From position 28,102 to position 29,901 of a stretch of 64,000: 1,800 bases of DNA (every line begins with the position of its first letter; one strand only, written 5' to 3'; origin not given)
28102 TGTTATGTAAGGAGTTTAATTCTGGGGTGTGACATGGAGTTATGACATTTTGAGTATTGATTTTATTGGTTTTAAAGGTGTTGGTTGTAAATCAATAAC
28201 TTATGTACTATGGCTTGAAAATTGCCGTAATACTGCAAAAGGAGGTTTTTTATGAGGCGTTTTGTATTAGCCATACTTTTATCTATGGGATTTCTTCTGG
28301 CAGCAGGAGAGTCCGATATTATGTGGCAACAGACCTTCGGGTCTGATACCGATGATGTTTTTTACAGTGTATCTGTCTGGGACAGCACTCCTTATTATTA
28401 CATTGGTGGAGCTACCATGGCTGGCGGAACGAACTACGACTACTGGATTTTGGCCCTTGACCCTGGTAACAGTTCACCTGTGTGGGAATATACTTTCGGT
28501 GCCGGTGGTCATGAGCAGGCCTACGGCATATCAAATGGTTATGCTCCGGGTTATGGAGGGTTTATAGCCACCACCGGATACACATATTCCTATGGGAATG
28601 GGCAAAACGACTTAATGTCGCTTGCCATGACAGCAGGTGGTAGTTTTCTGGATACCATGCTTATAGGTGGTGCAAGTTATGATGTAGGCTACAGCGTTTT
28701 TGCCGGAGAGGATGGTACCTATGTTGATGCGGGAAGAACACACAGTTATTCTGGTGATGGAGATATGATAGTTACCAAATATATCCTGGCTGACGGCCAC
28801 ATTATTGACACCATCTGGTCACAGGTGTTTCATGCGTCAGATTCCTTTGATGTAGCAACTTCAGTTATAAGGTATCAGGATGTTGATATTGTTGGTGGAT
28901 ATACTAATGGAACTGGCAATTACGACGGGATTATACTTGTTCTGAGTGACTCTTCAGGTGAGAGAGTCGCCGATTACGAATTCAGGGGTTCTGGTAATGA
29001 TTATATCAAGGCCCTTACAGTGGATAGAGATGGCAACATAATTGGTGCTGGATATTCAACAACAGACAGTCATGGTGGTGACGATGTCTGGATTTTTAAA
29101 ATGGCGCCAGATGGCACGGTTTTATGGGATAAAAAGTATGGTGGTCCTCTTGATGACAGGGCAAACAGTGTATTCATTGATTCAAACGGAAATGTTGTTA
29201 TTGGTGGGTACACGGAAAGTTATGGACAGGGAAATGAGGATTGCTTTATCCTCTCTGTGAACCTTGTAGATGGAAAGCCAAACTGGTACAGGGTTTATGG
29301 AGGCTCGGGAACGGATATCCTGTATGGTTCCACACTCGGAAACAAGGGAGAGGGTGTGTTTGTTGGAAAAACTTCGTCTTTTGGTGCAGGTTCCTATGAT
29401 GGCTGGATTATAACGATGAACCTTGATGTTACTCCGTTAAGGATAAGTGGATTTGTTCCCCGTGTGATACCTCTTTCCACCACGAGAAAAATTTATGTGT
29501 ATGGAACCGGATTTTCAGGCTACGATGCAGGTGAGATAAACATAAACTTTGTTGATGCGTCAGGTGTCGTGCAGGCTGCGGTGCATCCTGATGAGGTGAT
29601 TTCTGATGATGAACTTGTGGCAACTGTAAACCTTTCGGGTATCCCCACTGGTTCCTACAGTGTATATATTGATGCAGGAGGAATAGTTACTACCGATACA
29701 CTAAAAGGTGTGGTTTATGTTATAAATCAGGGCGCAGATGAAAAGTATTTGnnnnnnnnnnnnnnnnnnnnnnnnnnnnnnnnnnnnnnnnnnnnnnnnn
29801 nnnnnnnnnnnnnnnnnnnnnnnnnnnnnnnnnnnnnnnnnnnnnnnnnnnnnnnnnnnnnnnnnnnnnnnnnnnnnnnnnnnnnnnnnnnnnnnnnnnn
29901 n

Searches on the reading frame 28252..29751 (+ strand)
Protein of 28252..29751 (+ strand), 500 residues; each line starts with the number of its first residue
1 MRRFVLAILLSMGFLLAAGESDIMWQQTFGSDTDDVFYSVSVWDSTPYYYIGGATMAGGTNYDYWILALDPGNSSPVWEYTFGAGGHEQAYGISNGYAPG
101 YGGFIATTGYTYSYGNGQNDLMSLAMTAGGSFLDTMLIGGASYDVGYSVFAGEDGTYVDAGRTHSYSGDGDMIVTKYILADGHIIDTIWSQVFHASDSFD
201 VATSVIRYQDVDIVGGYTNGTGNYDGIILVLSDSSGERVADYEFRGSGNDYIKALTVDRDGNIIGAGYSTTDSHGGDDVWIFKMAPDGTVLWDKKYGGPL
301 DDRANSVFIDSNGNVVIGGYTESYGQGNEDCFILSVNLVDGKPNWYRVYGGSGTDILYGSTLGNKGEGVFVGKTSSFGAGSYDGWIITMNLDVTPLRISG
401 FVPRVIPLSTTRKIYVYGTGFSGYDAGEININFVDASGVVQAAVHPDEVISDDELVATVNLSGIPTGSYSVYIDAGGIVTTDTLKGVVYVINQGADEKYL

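Call 44: find_homologous_proteins(query=window:28252-29751:+, max_evalue=1e-10)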
Query window:28252-29751:+ (500 aa): 245 proteins with E <= 1e-10 among 8000 candidates; the best 120 are listed.
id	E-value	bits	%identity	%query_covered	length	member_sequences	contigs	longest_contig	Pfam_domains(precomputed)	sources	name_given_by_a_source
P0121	4.9e-65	238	31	73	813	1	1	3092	-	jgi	jgi:hypothetical protein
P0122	1.0e-51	195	29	79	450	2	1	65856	PF13360.14,PF17164.11,PF20615.4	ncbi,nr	ncbi:MAG: hypothetical protein HQL01_03085 [Nitrospirae bacterium]|nr:hypothetical protein [Nitrospi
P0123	2.6e-50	190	29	82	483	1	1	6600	PF17164.11,PF24005.2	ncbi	-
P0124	2.8e-47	180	32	63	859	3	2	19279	PF14580.13,PF17164.11,PF12799.14,PF13855.13,PF20615.4,PF00041.28,PF23952.2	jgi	jgi:uncharacterized delta-60 repeat protein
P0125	8.7e-47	178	34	55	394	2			PF17164.11,PF24005.2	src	-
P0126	7.5e-46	175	34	60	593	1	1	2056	PF26094.1,PF17164.11,PF00041.28,PF24005.2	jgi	jgi:uncharacterized delta-60 repeat protein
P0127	5.2e-44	169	28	78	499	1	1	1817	-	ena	-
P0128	8.8e-44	168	31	84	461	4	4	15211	PF13418.13,PF00404.25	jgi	jgi:hypothetical protein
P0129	3.2e-43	167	29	74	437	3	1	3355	PF26094.1,PF17164.11,PF09837.16,PF24005.2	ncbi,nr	ncbi:MAG: hypothetical protein Q6354_08990 [Candidatus Brocadiales bacterium]|nr:hypothetical protei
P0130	6.1e-43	166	31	81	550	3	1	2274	-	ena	-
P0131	3.9e-42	163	31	74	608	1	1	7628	PF01391.24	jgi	jgi:hypothetical protein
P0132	3.7e-40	156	33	78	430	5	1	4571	-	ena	-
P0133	1.9e-39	154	31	95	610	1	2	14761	PF26094.1,PF17164.11,PF22544.3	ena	-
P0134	1.1e-38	152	27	82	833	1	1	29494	PF17164.11,PF06739.18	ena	-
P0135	1.1e-38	152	30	66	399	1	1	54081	-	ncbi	-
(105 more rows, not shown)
